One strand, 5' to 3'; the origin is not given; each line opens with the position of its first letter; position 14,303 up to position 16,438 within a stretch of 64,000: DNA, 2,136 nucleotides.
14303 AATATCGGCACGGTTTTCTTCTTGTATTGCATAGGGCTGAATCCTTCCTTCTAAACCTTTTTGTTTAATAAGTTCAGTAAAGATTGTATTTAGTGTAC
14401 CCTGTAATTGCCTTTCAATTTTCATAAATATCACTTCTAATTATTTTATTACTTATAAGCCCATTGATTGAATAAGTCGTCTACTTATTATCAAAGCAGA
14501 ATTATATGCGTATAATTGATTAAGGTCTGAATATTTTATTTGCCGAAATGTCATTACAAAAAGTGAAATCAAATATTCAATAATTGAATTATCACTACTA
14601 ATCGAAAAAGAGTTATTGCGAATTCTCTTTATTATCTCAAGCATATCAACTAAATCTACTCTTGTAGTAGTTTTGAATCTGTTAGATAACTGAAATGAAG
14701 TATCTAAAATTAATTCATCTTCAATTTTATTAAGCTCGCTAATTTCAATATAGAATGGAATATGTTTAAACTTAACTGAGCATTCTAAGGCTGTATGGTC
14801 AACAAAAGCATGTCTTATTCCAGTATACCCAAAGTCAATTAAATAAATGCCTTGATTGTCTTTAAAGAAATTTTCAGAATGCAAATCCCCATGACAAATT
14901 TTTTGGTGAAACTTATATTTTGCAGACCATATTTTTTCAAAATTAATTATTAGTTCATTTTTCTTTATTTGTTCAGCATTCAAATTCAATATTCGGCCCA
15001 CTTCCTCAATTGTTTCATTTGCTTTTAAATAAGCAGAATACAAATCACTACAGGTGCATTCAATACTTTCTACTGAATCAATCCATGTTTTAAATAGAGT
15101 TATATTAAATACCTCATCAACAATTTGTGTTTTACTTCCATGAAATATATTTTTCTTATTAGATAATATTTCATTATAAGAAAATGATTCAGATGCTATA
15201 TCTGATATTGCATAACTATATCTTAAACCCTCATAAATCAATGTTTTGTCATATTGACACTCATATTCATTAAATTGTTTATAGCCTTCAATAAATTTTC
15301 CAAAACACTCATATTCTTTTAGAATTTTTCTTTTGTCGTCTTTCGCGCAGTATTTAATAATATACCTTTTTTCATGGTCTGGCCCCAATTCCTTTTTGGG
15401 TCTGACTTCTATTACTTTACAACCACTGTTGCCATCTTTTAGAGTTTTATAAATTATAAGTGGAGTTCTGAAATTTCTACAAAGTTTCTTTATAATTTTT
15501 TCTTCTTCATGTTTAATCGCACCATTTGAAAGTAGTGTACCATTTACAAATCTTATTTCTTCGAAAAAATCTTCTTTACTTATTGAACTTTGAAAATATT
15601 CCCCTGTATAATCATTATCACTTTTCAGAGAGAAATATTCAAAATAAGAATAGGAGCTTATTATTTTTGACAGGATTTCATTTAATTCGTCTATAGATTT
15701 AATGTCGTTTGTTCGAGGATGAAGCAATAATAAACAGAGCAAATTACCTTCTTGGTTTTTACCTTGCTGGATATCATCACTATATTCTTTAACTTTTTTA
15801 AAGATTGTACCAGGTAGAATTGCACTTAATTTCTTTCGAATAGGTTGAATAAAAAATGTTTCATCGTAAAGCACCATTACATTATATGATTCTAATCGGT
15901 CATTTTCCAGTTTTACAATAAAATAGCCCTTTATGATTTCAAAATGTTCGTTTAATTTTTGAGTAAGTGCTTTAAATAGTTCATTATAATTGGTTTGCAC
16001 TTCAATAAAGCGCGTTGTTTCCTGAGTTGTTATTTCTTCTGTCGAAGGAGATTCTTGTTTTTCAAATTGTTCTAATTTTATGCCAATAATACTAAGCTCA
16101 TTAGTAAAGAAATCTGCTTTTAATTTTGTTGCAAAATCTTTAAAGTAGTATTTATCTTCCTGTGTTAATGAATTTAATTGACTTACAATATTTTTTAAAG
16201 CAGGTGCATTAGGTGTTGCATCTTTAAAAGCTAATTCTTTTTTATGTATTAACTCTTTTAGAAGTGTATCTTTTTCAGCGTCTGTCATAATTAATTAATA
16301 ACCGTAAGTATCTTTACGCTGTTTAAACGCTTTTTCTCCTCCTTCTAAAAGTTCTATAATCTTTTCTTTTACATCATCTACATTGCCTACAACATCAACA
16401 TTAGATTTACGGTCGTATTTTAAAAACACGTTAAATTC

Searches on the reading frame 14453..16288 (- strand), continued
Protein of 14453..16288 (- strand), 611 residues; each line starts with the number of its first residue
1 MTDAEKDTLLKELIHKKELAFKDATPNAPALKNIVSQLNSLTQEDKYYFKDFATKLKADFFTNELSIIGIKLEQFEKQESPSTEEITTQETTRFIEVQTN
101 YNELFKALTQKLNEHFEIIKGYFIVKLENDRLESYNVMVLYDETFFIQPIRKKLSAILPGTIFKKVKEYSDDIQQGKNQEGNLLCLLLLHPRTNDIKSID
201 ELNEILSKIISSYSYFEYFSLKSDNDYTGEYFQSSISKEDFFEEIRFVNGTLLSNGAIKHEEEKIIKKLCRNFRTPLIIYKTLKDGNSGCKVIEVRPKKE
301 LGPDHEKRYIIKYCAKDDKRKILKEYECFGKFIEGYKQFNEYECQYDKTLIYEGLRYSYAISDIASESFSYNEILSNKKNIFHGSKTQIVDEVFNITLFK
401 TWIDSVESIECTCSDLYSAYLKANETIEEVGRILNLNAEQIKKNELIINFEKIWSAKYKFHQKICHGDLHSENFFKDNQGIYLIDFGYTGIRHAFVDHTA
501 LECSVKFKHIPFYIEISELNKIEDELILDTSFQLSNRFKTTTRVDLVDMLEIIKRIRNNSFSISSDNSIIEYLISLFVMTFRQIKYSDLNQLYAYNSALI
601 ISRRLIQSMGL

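Call 58: predict_structure(alignment_id=A1)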
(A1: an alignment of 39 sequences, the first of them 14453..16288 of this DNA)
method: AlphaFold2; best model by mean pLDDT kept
length: 611 residues; sequences in the alignment: 39
mean_pLDDT: 88.4   pTM: 0.76
mean pLDDT of the five models: 88.4, 88.2, 88.0, 87.4, 87.1
residues with pLDDT >= 90: 373; 70-90: 188; 50-70: 40; < 50: 10
segments of 3 or more residues with pLDDT < 50: 79-86
pLDDT, mean of each block of 10 residues (from residue 1): 90 95 87 92 90 93 85 74 54 80 88 82 93 91 88 87 93 81 92 87 94 94 70 92 93 82 93 86 71 82 66 90 94 78 89 87 69 93 95 91 92 94 94 95 97 96 94 89 91 96 96 94 95 90 92 95 76 97 94 97 96 92
secondary structure, 60 per line:
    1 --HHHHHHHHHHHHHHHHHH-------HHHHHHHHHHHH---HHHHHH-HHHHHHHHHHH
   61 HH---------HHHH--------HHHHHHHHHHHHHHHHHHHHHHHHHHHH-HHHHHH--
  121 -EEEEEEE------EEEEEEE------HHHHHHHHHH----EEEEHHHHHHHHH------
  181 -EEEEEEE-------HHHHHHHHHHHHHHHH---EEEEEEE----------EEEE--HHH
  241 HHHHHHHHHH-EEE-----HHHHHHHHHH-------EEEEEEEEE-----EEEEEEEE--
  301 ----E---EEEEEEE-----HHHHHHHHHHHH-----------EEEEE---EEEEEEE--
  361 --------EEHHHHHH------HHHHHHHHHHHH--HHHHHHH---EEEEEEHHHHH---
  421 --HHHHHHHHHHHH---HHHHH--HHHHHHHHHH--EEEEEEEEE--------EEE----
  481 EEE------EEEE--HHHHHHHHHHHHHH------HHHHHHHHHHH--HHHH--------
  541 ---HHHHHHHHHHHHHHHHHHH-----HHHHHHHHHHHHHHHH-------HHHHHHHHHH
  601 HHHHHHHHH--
elements in order: H3-20 H28-39 H43-48 H50-62 H72-75 H84-111 H113-118 E122-128 E135-141 H148-157 E162-165 H166-174 E182-188 H196-211 E215-221 E232-235 H238-250 E252-254 H260-269 E277-285 E291-298 E309-315 H321-332 E344-348 E352-358 H371-376 H383-394 H397-403 E407-412 H413-417 H423-434 H438-442 H445-454 E457-465 E474-476 E481-483 E490-493 H496-509 H516-526 H529-532 H544-562 H568-583 H591-609

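Call 61: fold_search(model_id=the predicted structure, library=pdb)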
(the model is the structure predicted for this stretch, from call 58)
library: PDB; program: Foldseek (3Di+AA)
matches with E <= 10: 774; with E <= 0.001: 62
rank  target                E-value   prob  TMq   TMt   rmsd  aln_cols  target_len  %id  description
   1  5jy7_N                1.3e-06  1.00  0.29  0.44   8.8       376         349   10  Complex of Mycobacterium smegmatis trehalose synthase with maltokinase (released 2017-05-24)
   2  5jy7_M                1.5e-06  1.00  0.29  0.37   8.7       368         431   10  Complex of Mycobacterium smegmatis trehalose synthase with maltokinase (released 2017-05-24)
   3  4u94                  2.3e-06  1.00  0.29  0.37  11.5       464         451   10  Structure of mycobacterial maltokinase, the missing link in the essential GlgE-pathway (released 2015-02-11)
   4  5jy7_I                2.4e-06  1.00  0.24  0.31  14.4       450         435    9  Complex of Mycobacterium smegmatis trehalose synthase with maltokinase (released 2017-05-24)
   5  5jy7_K                2.5e-06  1.00  0.29  0.44   8.3       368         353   10  Complex of Mycobacterium smegmatis trehalose synthase with maltokinase (released 2017-05-24)
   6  5jy7_L                4.0e-06  1.00  0.30  0.39   8.2       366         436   10  Complex of Mycobacterium smegmatis trehalose synthase with maltokinase (released 2017-05-24)
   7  4o7o_A                7.9e-06  1.00  0.28  0.37   8.2       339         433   11  Crystal structure of Mycobacterium tuberculosis maltose kinase MaK (released 2014-10-22)
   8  3mes_B                8.3e-06  1.00  0.23  0.35  16.8       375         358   13  Crystal structure of choline kinase from Cryptosporidium parvum Iowa II, cgd3_2030 (released 2010-04-07)
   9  4o7o_B                1.0e-05  1.00  0.27  0.34   9.9       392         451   12  Crystal structure of Mycobacterium tuberculosis maltose kinase MaK (released 2014-10-22)
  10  8bi5_A                1.6e-05  1.00  0.27  0.41  10.8       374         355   12  Crystal structure of human Choline Kinase A in complex with UNC0737 (released 2023-11-15)
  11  4fev_C                1.7e-05  1.00  0.24  0.52   9.6       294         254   12  Crystal structure of the aminoglycoside phosphotransferase APH(3')-Ia, with substrate kanamycin and small molecule inh (released 2012-06-20)
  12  7nb1_AAA              2.1e-05  1.00  0.24  0.36  14.4       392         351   11  Crystal structure of human choline alpha in complex with an inhibitor (released 2021-10-13)
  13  2cko_B                2.3e-05  1.00  0.24  0.37  14.2       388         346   12  Crystal structure of Human Choline Kinase alpha 2 (released 2006-10-04)
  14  7nb2_AAA              2.5e-05  1.00  0.28  0.42  10.5       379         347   12  Crystal structure of human choline alpha in complex with an inhibitor (released 2021-10-13)
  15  4gki_A                4.5e-05  1.00  0.24  0.49   9.6       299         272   13  Crystal structure of the aminoglycoside phosphotransferase APH(3')-Ia, with substrate kanamycin and small molecule inh (released 2012-09-05)
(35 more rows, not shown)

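Call 74: find_related_loci(query=A1, collection=viral_contigs, flank=8000)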
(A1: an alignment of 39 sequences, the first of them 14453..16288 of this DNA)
Query A1 (611 aa) in viral_contigs; peptide patterns used: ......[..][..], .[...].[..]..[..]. (x = any residue, [..] = any of these).
19 stretches matched a pattern, but none encodes a relative of the query by tblastn (E <= 1e-3).

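Call 94: search_protein_families(library=ncbifam, proteins=[L009:8117-9997:+, L038:7856-9745:+], max_evalue=1e-10)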
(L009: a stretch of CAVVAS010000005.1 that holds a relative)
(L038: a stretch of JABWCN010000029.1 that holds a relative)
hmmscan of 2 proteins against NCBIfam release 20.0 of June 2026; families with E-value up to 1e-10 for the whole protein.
L009:8117-9997:+ (626 aa): 3 families
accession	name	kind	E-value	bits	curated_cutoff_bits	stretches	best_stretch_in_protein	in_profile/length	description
NF045780.1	TrlF_fam_ATP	equivalog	1.8e-70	238.8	350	1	3-625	289-944/944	TrlF family AAA-like ATPase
NF045781.1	Spaf1101_AAA_ATP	equivalog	5.3e-42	144.2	475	2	150-624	358-832/836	Spaf_1101 family AAA-like ATPase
NF042955.1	Ppl_antiphage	equivalog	6.5e-24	83.9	1000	1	17-620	270-878/882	anti-phage protein Ppl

L038:7856-9745:+ (629 aa): 3 families
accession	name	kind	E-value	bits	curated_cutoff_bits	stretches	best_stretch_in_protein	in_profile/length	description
NF045780.1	TrlF_fam_ATP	equivalog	3.9e-74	250.9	350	1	4-628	290-944/944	TrlF family AAA-like ATPase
NF045781.1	Spaf1101_AAA_ATP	equivalog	5e-44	150.9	475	1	488-627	685-832/836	Spaf_1101 family AAA-like ATPase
NF042955.1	Ppl_antiphage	equivalog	2.5e-25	88.6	1000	1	5-623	254-878/882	anti-phage protein Ppl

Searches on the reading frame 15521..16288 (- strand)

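Call 96: search_protein_families(library=pfam, proteins=[window:15521-16288:-], max_evalue=1)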
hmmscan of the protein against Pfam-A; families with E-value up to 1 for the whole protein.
window:15521-16288:- (256 aa): 3 families
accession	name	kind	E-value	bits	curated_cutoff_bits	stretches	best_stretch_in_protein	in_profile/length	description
PF00255.25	GSHPx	-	0.014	15.4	27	1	54-94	43-83/108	Glutathione peroxidase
PF05042.19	Caleosin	-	0.017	15.5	27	1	74-148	98-168/170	Caleosin related protein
PF15617.12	C-C_Bond_Lyase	-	0.15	11.7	28.4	1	81-137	68-118/320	C-C_Bond_Lyase of the TIM-Barrel fold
